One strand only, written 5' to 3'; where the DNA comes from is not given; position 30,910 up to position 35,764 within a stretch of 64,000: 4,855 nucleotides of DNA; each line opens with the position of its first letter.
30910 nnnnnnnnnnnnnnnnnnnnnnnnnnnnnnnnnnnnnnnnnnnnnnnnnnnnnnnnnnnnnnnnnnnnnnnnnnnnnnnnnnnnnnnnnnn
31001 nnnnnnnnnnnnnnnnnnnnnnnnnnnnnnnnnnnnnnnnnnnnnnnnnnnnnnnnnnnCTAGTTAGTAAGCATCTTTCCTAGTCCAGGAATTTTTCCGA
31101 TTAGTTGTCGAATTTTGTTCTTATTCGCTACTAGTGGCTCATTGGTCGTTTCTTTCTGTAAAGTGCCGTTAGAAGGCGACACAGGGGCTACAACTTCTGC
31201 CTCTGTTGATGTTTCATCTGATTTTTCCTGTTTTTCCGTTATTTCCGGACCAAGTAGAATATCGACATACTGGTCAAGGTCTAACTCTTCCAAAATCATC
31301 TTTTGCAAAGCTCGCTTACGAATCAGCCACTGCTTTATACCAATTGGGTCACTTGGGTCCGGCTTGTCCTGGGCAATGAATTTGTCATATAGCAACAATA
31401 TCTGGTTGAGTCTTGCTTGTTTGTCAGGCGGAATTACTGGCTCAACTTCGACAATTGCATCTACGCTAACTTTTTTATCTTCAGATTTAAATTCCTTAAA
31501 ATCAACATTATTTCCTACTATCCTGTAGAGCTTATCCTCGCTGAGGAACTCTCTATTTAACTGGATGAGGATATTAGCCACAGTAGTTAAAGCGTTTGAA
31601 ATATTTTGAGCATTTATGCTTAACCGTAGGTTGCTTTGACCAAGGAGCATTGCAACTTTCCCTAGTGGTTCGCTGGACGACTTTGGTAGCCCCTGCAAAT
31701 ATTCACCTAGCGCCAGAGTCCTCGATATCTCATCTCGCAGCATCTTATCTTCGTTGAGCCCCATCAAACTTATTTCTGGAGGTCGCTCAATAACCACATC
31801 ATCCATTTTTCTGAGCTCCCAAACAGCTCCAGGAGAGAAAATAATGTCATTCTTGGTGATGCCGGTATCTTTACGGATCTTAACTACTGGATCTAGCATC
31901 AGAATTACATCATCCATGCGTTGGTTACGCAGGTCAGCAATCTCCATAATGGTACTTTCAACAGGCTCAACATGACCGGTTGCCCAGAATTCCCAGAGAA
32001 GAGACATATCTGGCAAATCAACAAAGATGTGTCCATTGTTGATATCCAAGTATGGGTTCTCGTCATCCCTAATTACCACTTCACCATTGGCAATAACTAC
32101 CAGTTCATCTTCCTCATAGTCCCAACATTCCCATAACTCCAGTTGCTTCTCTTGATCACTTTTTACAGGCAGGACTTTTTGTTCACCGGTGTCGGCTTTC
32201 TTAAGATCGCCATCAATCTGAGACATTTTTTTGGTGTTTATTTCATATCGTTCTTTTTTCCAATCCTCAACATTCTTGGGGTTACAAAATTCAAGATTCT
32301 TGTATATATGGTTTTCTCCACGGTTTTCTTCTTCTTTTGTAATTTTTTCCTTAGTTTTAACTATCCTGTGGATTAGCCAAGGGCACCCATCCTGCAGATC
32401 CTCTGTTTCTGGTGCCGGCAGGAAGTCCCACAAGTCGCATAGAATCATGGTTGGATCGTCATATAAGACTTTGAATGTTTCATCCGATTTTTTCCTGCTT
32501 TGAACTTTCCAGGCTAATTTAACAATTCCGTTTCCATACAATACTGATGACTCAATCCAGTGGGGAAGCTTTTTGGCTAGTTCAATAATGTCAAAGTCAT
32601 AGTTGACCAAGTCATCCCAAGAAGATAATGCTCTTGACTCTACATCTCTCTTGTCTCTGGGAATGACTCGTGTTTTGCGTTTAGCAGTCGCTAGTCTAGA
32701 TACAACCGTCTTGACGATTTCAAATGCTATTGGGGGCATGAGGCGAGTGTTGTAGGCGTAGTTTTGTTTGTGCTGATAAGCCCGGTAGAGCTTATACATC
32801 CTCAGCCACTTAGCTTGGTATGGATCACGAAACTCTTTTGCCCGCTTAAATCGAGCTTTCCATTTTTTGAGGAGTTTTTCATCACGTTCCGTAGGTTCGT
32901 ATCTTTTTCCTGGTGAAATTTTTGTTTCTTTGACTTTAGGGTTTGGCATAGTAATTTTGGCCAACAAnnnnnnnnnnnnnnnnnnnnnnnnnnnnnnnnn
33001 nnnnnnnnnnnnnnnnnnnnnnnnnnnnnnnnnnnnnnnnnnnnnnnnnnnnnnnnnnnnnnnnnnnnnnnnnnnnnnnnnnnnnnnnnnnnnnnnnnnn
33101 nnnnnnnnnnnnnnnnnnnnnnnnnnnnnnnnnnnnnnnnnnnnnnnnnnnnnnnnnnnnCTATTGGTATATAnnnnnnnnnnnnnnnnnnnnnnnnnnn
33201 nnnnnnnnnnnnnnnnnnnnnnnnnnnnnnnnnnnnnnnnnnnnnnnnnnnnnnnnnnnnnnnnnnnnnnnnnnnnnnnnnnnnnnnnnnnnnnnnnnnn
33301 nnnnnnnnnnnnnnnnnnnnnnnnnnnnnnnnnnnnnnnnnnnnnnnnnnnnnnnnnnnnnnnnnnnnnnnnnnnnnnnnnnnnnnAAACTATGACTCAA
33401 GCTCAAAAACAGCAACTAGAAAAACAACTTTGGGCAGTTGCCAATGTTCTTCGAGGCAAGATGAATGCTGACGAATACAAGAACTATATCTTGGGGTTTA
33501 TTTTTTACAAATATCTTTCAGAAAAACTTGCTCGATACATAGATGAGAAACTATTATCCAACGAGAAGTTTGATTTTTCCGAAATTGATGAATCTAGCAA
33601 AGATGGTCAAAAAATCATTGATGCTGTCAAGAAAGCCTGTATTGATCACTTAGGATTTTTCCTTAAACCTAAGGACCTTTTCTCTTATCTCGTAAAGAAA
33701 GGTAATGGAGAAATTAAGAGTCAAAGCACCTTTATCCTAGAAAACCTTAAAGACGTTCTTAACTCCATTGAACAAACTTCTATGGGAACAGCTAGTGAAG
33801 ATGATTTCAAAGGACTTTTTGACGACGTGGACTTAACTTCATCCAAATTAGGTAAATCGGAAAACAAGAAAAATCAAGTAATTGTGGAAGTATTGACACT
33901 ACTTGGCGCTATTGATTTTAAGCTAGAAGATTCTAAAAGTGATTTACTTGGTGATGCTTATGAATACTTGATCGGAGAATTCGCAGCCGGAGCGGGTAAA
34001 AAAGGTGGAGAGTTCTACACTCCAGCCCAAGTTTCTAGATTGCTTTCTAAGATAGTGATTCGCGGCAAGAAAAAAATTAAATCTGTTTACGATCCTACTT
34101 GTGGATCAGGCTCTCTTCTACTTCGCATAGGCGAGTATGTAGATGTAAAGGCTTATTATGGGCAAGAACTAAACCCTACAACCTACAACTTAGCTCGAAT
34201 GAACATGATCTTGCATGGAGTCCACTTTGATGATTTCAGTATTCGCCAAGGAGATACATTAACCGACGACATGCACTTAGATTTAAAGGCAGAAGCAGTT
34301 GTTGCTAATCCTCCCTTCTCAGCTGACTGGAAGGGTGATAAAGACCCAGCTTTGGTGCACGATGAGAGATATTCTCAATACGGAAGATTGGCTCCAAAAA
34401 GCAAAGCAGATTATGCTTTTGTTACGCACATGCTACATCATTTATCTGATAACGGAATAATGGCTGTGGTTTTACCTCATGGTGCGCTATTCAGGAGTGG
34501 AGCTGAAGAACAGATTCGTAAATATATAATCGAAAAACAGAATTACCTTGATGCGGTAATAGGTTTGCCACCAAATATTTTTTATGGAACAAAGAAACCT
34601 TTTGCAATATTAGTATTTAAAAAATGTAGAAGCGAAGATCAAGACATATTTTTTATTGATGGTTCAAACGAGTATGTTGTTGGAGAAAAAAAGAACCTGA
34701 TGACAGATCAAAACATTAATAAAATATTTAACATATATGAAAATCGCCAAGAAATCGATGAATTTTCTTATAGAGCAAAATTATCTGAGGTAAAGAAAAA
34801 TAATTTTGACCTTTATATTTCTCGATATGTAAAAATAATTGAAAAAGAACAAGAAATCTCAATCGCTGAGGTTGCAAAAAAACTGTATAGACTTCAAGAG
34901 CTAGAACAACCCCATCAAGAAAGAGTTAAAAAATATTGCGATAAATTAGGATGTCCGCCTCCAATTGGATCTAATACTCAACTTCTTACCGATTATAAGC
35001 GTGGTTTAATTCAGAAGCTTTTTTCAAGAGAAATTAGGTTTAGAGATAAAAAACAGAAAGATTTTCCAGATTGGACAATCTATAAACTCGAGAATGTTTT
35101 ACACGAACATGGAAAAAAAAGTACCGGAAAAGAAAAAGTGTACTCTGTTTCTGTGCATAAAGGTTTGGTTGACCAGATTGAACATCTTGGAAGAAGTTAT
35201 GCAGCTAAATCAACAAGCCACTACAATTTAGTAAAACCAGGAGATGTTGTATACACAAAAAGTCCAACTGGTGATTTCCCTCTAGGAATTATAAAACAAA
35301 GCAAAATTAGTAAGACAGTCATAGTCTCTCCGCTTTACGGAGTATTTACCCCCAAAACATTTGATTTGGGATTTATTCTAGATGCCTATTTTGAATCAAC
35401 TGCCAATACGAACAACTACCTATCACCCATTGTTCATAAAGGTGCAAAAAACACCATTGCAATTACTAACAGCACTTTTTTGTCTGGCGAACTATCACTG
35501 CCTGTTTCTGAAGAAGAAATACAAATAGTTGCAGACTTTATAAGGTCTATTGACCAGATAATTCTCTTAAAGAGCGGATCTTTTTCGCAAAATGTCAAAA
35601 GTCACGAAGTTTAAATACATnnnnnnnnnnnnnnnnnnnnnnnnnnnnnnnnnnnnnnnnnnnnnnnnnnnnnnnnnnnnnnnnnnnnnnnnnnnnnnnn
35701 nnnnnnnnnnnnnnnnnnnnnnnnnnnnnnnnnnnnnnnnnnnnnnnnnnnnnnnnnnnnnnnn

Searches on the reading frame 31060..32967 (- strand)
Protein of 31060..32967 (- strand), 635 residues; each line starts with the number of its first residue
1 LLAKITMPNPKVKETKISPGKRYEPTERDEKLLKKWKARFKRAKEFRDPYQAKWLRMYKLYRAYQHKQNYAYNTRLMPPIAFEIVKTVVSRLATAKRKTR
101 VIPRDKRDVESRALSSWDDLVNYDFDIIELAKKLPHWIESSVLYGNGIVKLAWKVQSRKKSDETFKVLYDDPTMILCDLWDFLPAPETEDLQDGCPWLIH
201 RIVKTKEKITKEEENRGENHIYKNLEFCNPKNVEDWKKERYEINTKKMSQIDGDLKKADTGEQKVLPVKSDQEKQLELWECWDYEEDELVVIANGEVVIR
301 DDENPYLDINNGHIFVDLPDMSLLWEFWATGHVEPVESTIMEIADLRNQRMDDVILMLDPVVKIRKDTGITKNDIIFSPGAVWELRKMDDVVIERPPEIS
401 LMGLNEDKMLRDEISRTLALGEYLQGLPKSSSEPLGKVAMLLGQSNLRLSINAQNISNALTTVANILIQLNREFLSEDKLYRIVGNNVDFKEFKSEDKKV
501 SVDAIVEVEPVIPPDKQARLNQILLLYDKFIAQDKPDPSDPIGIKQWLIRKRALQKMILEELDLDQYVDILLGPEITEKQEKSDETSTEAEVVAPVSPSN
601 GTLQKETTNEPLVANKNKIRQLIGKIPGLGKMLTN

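Call 3: search_protein_families(library=pfam, proteins=[window:31060-32967:-], max_evalue=1)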
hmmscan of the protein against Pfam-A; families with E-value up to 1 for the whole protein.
window:31060-32967:- (635 aa): 6 families
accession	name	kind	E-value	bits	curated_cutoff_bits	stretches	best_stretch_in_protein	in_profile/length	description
PF23899.1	SU10_portal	-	3.6e-10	39.4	30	2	173-508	192-508/593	Phage SU10 portal protein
PF05899.18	Cupin_3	-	0.0047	17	23.5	1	282-327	21-66/74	EutQ-like cupin domain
PF14641.11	HTH_44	-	0.009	16.9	35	0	187-234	5-53/117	Helix-turn-helix DNA-binding domain of SPT6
PF06020.16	Roughex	-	0.076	12.4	25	1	573-619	294-344/379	Drosophila roughex protein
PF16510.12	P22_portal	-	0.08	11.9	26.1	0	444-536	414-519/594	Phage P22-like portal protein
PF02023.22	SCAN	-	0.14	12.4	27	1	545-593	31-79/90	SCAN domain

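Call 15: search_protein_families(library=phrogs, proteins=[window:31060-32967:-], max_evalue=0.001)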
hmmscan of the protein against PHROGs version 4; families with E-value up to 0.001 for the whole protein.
window:31060-32967:- (635 aa): 3 families
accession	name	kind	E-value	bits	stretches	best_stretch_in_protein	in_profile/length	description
phrog_332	-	connector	3e-16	59.9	1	27-456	5-410/560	head-tail adaptor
phrog_1216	-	head and packaging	4.7e-09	36.3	1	167-510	207-545/714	portal protein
phrog_156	-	head and packaging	6.2e-05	22.6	0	408-531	395-532/681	portal protein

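Call 33: find_related_loci(query=window:31060-32967:-, collection=viral_contigs, flank=10000)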
Query window:31060-32967:- (635 aa) in viral_contigs; peptide patterns used: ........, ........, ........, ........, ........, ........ (x = any residue, [..] = any of these).
27 stretches matched a pattern; 17 encode a relative of the query (tblastn E <= 1e-3); 16 distinct loci.
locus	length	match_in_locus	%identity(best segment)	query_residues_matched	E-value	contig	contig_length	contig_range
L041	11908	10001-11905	98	1-635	0e+0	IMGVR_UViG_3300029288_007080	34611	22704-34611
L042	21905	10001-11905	90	1-635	0e+0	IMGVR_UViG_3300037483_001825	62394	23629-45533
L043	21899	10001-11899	86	1-633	0e+0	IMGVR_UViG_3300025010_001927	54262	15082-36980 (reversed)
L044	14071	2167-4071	86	1-635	0e+0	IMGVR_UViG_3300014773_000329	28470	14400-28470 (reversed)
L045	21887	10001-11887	86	5-633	0e+0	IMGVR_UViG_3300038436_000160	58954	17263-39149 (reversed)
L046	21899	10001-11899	85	1-633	0e+0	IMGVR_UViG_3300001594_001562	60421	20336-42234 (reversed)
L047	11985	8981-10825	75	10-633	0e+0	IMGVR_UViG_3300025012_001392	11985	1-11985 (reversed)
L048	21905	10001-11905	86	1-635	0e+0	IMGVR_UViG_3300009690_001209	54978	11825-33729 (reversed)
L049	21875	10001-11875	72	10-634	0e+0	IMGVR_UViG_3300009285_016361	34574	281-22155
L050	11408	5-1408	88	168-635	0e+0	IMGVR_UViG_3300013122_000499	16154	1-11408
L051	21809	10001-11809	62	23-635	0e+0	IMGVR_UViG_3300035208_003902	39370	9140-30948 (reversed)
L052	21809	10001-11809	62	23-635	0e+0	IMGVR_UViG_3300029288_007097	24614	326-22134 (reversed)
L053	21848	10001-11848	57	2-631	0e+0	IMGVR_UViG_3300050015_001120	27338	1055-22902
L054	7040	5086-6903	58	14-631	0e+0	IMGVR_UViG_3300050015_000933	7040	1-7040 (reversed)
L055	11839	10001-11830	75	11-633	0e+0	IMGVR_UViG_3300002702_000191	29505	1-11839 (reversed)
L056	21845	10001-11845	75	10-633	0e+0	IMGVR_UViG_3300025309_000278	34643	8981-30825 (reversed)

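Call 37: search_protein_families(library=pfam, proteins=[L045:12789-17012:-, L045:17080-17583:-, L045:17631-19430:+, L045:19446-20180:-, L048:12182-13423:+, L048:13463-15079:+, L048:15076-17259:+, L056:14217-16745:-, L056:16753-17193:-, L045:11986-12375:+], max_evalue=0.001)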
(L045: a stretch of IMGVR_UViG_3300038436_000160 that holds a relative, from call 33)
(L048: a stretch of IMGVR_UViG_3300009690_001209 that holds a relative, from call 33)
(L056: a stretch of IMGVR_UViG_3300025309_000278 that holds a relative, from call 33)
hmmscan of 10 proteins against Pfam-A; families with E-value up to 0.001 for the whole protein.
L045:12789-17012:- (1407 aa): 1 family
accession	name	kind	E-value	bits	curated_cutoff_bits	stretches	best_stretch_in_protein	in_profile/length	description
PF13646.12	HEAT_2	-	0.00018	22.2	27.7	0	490-568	16-87/88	HEAT repeats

L045:17080-17583:- (167 aa): 0 families

L045:17631-19430:+ (599 aa): 1 family
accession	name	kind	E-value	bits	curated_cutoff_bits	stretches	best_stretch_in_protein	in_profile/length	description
PF10502.14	Peptidase_S26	-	1.5e-26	93.8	22.9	1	206-339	51-159/168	Signal peptidase, peptidase S26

L045:19446-20180:- (244 aa): 13 families
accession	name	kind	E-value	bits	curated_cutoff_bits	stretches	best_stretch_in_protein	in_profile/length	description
PF08241.18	Methyltransf_11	-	8e-20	71.7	21.2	1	54-146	1-94/95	Methyltransferase domain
PF13649.12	Methyltransf_25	-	5.3e-19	69.2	27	1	53-143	1-97/97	Methyltransferase domain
PF13847.12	Methyltransf_31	-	2.5e-18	66.6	27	1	50-151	4-113/145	Methyltransferase domain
PF01209.24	Ubie_methyltran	-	1.8e-13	50.9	20.1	1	11-147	10-151/233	ubiE/COQ5 methyltransferase family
PF08242.18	Methyltransf_12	-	3.3e-11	44.2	30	1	54-145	1-98/98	Methyltransferase domain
PF13489.12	Methyltransf_23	-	8.6e-11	42.3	27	1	39-186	11-124/164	Methyltransferase domain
PF08003.17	Methyltransf_9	-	1.2e-07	31.5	23.8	1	41-85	107-152/315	Protein of unknown function (DUF1698)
PF13679.12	Methyltransf_32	-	5.1e-06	26.9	27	1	36-90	12-72/143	Methyltransferase domain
PF03141.22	Methyltransf_29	-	2.5e-05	23.5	23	1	43-150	111-220/506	Putative S-adenosyl-L-methionine-dependent methyltransferase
PF05401.17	NodS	-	5.1e-05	23.6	24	1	40-147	34-144/201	Nodulation protein S (NodS)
PF01728.25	FtsJ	-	0.00013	22.4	24.1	1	49-104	21-76/181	FtsJ-like methyltransferase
PF01135.25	PCMT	-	0.00045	20.5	20.3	1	36-90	60-117/210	Protein-L-isoaspartate(D-aspartate) O-methyltransferase (PCMT)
PF07021.18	MetW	-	0.00089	19.4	21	0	49-140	13-103/193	Methionine biosynthesis protein MetW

L048:12182-13423:+ (413 aa): 1 family
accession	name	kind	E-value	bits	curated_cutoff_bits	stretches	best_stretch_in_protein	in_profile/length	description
PF00145.23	DNA_methylase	-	8.3e-49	167.2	22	1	48-406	2-320/324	C-5 cytosine-specific DNA methylase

L048:13463-15079:+ (538 aa): 3 families
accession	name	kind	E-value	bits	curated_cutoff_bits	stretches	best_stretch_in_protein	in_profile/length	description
PF01935.23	DUF87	-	6.8e-18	66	23.2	1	179-378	1-215/220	Helicase HerA, central domain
PF12846.13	AAA_10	-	5.3e-06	26.1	27.5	0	404-481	240-313/362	AAA-like domain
PF05872.18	HerA_C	-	0.00093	18.4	22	0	407-470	260-322/502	Helicase HerA-like C-terminal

L048:15076-17259:+ (727 aa): 0 families

L056:14217-16745:- (842 aa): 5 families
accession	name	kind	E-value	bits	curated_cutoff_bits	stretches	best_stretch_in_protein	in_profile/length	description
PF00122.25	E1-E2_ATPase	-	1.1e-45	155.8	28.1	1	117-311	1-181/181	E1-E2 ATPase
PF00689.26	Cation_ATPase_C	-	1.5e-32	113.3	27.3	1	663-833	1-174/175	Cation transporting ATPase, C-terminus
PF00702.32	Hydrolase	-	2.2e-20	74.3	26.4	1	328-592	2-190/191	haloacid dehalogenase-like hydrolase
PF00690.31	Cation_ATPase_N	-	3.3e-13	49.5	20.4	1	10-78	1-69/69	Cation transporter/ATPase, N-terminus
PF08282.18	Hydrolase_3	-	2.3e-09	37.8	20.9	1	563-618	193-247/255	haloacid dehalogenase-like hydrolase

L056:16753-17193:- (146 aa): 1 family
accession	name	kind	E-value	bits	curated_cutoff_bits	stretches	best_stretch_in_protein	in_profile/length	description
PF01451.26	LMWPc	-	7.3e-18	65.6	23.2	1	10-132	1-137/144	Low molecular weight phosphotyrosine protein phosphatase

L045:11986-12375:+ (129 aa): 0 families

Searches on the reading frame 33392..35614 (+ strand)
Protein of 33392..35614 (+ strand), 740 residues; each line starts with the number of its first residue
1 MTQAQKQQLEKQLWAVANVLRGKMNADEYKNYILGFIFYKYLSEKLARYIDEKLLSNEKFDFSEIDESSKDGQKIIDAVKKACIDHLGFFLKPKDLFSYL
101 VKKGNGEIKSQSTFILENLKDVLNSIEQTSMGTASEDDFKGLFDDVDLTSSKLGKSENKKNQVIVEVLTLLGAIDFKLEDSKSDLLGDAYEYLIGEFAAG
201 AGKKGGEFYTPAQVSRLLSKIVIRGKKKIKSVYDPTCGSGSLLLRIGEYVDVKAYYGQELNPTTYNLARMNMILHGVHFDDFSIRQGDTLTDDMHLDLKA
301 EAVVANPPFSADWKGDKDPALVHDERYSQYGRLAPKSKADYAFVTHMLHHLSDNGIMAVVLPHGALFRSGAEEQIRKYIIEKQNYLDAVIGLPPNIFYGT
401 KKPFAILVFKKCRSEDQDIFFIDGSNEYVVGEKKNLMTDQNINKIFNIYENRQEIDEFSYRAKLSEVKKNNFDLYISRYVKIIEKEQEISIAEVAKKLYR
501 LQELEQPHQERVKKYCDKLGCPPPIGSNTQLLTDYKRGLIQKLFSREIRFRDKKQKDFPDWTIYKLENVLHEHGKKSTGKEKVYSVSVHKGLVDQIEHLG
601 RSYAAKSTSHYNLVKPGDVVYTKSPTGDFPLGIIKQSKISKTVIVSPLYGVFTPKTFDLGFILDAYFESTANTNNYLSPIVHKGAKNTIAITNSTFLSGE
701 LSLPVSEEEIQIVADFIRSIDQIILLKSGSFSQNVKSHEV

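Call 8: search_protein_families(library=pfam, proteins=[window:33392-35614:+], max_evalue=0.01)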
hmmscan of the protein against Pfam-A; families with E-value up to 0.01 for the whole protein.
window:33392-35614:+ (740 aa): 4 families
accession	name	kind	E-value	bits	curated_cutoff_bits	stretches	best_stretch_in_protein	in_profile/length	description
PF02384.22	N6_Mtase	-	8.3e-102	341.1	20.4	1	182-486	2-309/311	N-6 DNA Methylase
PF12161.14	HsdM_N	-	1.6e-22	81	24.5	1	9-169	1-133/135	HsdM N-terminal domain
PF05175.20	MTS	-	0.0026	17.8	23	0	228-314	31-113/170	Methyltransferase small domain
PF11599.14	AviRa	-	0.0082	16.1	25.7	0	226-274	49-99/232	RRNA methyltransferase AviRa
